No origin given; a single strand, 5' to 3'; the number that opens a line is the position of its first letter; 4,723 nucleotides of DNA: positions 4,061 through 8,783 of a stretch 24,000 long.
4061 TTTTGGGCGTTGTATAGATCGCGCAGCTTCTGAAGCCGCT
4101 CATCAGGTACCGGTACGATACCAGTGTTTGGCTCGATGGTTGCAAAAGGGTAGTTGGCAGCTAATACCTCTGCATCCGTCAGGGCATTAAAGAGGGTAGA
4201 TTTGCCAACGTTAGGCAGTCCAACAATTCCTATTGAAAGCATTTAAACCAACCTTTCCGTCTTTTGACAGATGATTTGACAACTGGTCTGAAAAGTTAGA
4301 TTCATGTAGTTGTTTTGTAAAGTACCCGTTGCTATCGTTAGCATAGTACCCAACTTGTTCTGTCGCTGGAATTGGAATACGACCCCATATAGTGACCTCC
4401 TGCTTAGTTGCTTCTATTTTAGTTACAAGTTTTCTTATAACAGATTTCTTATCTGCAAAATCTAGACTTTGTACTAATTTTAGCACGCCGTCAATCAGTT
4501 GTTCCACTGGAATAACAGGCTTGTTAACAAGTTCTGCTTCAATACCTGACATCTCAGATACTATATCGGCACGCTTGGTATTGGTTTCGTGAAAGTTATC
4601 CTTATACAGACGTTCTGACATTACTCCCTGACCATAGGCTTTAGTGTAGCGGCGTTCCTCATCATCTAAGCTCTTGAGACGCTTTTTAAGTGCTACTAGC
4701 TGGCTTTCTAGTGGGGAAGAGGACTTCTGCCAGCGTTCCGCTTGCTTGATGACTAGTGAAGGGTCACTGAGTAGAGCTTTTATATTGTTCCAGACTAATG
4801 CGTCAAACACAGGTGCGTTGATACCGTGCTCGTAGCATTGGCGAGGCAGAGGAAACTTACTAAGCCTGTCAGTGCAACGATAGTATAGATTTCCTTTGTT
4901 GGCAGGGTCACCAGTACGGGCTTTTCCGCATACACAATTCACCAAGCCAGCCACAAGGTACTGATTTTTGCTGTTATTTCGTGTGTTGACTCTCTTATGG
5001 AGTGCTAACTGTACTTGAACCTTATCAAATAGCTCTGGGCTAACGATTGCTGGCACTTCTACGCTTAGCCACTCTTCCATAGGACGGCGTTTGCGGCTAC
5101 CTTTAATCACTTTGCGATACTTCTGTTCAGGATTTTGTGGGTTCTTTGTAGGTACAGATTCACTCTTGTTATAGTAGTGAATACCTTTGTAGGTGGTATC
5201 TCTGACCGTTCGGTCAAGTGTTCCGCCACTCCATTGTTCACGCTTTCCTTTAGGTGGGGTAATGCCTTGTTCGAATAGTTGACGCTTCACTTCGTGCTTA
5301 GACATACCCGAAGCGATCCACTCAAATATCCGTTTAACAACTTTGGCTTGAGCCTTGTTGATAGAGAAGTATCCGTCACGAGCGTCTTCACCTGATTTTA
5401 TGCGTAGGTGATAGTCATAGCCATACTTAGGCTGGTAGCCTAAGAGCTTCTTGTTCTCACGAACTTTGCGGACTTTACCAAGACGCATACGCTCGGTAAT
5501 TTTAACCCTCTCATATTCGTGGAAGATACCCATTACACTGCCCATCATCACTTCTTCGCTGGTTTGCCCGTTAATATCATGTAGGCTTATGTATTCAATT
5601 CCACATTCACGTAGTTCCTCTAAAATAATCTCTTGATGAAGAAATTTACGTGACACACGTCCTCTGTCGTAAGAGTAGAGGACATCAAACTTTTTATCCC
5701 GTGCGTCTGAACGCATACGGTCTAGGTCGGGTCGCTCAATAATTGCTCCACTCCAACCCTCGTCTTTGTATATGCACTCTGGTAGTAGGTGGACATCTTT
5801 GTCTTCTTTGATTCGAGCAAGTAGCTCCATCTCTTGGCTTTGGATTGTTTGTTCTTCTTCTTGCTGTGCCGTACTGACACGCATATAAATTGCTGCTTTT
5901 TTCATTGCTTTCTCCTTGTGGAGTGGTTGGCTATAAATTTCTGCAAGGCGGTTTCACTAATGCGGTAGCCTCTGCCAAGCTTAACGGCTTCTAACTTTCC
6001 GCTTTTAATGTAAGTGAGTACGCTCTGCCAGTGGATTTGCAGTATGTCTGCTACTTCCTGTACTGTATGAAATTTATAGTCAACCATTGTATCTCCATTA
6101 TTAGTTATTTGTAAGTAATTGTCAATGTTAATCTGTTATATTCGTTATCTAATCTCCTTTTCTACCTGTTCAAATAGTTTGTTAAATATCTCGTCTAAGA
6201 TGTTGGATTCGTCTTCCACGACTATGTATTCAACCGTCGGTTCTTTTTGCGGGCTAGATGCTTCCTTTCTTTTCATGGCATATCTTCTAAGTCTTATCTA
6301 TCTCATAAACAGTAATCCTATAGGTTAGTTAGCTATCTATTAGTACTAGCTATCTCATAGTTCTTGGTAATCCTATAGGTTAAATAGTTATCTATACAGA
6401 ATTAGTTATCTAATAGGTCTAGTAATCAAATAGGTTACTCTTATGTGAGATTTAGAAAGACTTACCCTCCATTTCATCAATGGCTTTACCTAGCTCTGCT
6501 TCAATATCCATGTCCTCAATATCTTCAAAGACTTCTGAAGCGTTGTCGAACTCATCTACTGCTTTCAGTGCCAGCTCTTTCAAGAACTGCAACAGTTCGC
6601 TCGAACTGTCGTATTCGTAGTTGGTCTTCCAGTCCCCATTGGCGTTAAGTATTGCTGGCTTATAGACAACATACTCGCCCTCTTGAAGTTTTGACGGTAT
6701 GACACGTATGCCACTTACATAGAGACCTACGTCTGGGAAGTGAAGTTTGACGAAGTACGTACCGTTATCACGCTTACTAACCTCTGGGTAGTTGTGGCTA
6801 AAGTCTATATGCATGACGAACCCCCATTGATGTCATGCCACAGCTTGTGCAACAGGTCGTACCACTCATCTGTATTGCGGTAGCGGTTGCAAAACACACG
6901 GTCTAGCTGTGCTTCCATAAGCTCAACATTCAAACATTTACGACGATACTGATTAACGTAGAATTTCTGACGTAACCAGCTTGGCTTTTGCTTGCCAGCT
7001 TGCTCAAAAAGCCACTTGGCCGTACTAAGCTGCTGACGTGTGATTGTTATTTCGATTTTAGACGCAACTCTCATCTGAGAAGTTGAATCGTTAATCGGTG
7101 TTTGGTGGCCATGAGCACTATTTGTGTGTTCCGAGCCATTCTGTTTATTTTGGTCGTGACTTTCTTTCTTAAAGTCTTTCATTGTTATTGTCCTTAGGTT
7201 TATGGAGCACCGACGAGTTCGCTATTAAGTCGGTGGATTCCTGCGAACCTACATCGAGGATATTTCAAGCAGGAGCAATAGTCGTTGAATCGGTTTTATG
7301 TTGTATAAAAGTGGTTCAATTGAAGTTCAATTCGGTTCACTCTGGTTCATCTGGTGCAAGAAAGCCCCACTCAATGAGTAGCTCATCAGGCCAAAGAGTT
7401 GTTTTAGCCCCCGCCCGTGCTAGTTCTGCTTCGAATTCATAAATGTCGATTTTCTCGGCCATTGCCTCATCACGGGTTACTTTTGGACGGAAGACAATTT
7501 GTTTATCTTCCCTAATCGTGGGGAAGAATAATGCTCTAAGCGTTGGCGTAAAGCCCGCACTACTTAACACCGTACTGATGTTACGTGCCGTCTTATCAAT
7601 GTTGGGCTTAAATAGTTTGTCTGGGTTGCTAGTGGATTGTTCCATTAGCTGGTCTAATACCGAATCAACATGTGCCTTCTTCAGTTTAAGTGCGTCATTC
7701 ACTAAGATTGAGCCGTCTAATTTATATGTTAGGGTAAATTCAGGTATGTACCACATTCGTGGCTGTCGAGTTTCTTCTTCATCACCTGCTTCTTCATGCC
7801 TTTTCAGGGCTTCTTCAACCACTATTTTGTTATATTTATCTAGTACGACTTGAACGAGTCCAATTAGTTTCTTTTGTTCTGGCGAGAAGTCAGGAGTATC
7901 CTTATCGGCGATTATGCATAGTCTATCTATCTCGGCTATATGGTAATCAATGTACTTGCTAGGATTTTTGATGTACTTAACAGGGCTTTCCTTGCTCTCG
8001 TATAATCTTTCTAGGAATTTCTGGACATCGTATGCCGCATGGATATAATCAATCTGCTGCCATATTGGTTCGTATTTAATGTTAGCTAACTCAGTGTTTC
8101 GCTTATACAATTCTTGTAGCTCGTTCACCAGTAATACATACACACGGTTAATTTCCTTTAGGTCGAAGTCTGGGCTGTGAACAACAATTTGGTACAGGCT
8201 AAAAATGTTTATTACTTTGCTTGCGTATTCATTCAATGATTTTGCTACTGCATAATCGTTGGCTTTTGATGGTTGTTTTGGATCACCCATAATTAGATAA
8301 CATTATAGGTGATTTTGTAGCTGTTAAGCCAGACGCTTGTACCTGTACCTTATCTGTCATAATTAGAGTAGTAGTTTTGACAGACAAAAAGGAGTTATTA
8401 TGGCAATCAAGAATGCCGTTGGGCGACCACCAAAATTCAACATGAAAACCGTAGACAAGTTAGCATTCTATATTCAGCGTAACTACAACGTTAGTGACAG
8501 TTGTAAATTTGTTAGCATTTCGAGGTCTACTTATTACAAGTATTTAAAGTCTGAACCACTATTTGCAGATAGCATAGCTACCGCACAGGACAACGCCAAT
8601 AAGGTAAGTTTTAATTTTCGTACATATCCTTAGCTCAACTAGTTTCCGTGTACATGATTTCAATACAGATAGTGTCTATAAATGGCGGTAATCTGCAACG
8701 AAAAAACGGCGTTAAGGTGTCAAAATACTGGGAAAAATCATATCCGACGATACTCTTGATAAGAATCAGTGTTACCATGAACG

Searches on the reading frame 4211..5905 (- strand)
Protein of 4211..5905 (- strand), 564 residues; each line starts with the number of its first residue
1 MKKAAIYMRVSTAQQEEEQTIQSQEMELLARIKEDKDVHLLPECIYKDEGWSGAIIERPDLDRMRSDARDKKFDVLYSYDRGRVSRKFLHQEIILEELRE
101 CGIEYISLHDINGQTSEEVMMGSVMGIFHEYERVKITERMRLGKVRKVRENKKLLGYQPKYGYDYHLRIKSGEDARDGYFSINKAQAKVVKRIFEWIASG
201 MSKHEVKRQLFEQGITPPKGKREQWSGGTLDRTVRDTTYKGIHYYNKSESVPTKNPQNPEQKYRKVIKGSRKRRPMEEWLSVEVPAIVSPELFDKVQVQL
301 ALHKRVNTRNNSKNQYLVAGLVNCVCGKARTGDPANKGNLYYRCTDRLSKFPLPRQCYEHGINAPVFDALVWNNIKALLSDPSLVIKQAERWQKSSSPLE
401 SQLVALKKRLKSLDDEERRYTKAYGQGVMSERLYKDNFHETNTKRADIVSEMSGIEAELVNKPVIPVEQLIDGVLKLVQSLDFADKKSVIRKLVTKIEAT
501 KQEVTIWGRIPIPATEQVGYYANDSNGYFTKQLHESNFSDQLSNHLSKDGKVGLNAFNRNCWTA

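Call 5: search_protein_families(library=pfam, proteins=[window:4211-5905:-], max_evalue=1)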
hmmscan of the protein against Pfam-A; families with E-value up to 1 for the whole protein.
window:4211-5905:- (564 aa): 5 families
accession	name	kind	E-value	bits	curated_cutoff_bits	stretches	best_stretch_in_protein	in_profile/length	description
PF00239.26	Resolvase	-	2.7e-24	86.4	23.3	1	4-152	1-144/145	Resolvase, N terminal domain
PF07508.19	Recombinase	-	1.3e-17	64.3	21.1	1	185-300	2-99/102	Recombinase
PF13408.12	Zn_ribbon_recom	-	1.4e-05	25.8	25.3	1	319-376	3-58/58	Recombinase zinc beta ribbon domain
PF15587.11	Imm9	-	0.11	13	25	1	445-538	15-107/149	Immunity protein 9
PF19964.5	EAD11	-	0.14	12.6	26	1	374-421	5-55/80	Effector-associated domain 11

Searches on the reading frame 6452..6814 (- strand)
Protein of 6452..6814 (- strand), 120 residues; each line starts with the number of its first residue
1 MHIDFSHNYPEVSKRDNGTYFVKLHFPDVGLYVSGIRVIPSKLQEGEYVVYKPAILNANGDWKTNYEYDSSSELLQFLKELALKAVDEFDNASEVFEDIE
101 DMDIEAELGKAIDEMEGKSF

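Call 5: search_protein_families(library=pfam, proteins=[window:6452-6814:-], max_evalue=1)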
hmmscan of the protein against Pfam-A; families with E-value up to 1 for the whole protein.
window:6452-6814:- (120 aa): 1 family
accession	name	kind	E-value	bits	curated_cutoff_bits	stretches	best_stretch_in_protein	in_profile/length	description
PF24704.1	DUF7667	-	0.0063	17.1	27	1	72-118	29-74/76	Family of unknown function (DUF7667)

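Call 6: search_protein_families(library=padloc, proteins=[window:6452-6814:-], max_evalue=1)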
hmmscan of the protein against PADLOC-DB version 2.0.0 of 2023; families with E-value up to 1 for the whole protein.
window:6452-6814:- (120 aa): 0 families

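Call 8: search_protein_families(library=phrogs, proteins=[window:6452-6814:-], max_evalue=0.1)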
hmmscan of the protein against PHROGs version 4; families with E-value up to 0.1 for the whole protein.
window:6452-6814:- (120 aa): 0 families

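Call 9: search_protein_families(library=ncbifam, proteins=[window:6452-6814:-], max_evalue=0.1)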
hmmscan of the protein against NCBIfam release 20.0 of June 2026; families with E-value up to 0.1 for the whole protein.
window:6452-6814:- (120 aa): 0 families

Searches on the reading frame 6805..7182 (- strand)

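Call 5: search_protein_families(library=pfam, proteins=[window:6805-7182:-], max_evalue=1)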
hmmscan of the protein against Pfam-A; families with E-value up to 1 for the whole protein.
window:6805-7182:- (125 aa): 0 families

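Call 6: search_protein_families(library=padloc, proteins=[window:6805-7182:-], max_evalue=1)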
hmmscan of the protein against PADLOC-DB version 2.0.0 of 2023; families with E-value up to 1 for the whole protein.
window:6805-7182:- (125 aa): 0 families

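Call 8: search_protein_families(library=phrogs, proteins=[window:6805-7182:-], max_evalue=0.1)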
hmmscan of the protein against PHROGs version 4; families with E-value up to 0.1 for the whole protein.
window:6805-7182:- (125 aa): 2 families
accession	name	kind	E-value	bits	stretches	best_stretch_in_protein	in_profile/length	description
phrog_624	-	DNA, RNA and nucleotide metabolism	0.0053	17.5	1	25-118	113-204/309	DNA binding protein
phrog_9952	-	unknown function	0.042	14.9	1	45-62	35-52/72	-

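Call 9: search_protein_families(library=ncbifam, proteins=[window:6805-7182:-], max_evalue=0.1)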
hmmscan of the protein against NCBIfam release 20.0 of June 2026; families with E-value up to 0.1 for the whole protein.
window:6805-7182:- (125 aa): 0 families

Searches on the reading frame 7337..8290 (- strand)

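Call 5: search_protein_families(library=pfam, proteins=[window:7337-8290:-], max_evalue=1)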
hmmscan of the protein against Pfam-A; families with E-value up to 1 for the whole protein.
window:7337-8290:- (317 aa): 1 family
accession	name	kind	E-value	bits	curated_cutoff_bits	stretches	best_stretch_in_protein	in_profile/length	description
PF22493.2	PUF_NOP9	-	0.065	12.6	27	1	148-249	371-453/514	NOP9-like PUF repeat domain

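Call 6: search_protein_families(library=padloc, proteins=[window:7337-8290:-], max_evalue=1)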
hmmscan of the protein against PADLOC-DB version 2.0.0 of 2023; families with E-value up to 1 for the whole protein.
window:7337-8290:- (317 aa): 0 families

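Call 8: search_protein_families(library=phrogs, proteins=[window:7337-8290:-], max_evalue=0.1)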
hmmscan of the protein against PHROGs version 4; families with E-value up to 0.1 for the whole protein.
window:7337-8290:- (317 aa): 0 families

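Call 9: search_protein_families(library=ncbifam, proteins=[window:7337-8290:-], max_evalue=0.1)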
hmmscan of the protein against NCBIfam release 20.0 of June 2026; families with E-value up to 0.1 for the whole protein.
window:7337-8290:- (317 aa): 0 families

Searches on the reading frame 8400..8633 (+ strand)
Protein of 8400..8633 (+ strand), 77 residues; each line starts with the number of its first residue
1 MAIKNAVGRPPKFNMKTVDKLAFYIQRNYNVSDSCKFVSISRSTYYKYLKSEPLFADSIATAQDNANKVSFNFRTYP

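Call 5: search_protein_families(library=pfam, proteins=[window:8400-8633:+], max_evalue=1)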
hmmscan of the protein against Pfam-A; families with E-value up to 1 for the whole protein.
window:8400-8633:+ (77 aa): 6 families
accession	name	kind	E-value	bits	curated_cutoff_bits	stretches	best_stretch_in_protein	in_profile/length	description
PF02796.21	HTH_7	-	9.6e-05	22.9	23.8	1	8-50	1-43/45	Helix-turn-helix domain of resolvase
PF13022.12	HTH_Tnp_1_2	-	0.062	13.9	27.9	1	25-53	20-51/122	Helix-turn-helix of insertion element transposase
PF16677.11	GP3_package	-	0.075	13.7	29.4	1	9-66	2-72/105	DNA-packaging protein gp3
PF07374.17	DUF1492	-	0.17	12.5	21.5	1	23-50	67-93/100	Protein of unknown function (DUF1492)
PF13384.12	HTH_23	-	0.18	12.1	24.6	1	26-50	16-39/50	Homeodomain-like domain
PF13551.12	HTH_29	-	0.27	11.8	28.1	1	29-51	13-35/64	Winged helix-turn helix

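Call 6: search_protein_families(library=padloc, proteins=[window:8400-8633:+], max_evalue=1)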
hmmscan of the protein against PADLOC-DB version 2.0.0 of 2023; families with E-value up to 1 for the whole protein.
window:8400-8633:+ (77 aa): 0 families

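Call 8: search_protein_families(library=phrogs, proteins=[window:8400-8633:+], max_evalue=0.1)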
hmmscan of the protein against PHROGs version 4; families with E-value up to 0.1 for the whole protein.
window:8400-8633:+ (77 aa): 12 families
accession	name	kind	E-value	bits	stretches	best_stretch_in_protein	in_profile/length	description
phrog_4102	-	head and packaging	5.7e-09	37.4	1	2-50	4-52/166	terminase small subunit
phrog_157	-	integration and excision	2.8e-05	24.3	1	13-59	200-243/580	transposase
phrog_309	-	head and packaging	3.5e-05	24.9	1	3-67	128-195/319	terminase small subunit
phrog_125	-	DNA, RNA and nucleotide metabolism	0.0035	17.9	1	6-52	156-203/254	DNA invertase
phrog_21036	-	unknown function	0.0054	17.7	1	27-53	9-35/109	-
phrog_1482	-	head and packaging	0.0086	16.7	1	2-67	4-70/147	terminase small subunit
phrog_4044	-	head and packaging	0.0095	16.4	1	26-66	37-77/180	terminase small subunit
phrog_12375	-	DNA, RNA and nucleotide metabolism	0.01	17.1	1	29-50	23-44/100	DNA binding protein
phrog_24579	-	head and packaging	0.01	16.8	1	22-60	25-62/126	terminase small subunit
phrog_37741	-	unknown function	0.032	15.5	1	30-50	57-77/168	-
phrog_4869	-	unknown function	0.054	14.4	1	26-51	10-35/172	-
phrog_33084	-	unknown function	0.099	13.7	0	24-50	25-50/56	-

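Call 9: search_protein_families(library=ncbifam, proteins=[window:8400-8633:+], max_evalue=0.1)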
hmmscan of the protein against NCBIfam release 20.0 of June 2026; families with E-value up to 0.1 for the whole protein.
window:8400-8633:+ (77 aa): 2 families
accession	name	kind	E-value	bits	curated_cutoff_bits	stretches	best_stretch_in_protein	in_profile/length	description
NF003361.0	PRK04435.1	equivalog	0.00083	19.2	131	1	27-49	34-56/148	ACT domain-containing protein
NF033516.0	transpos_IS3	equivalog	0.0057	15.9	160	1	26-52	98-124/369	IS3 family transposase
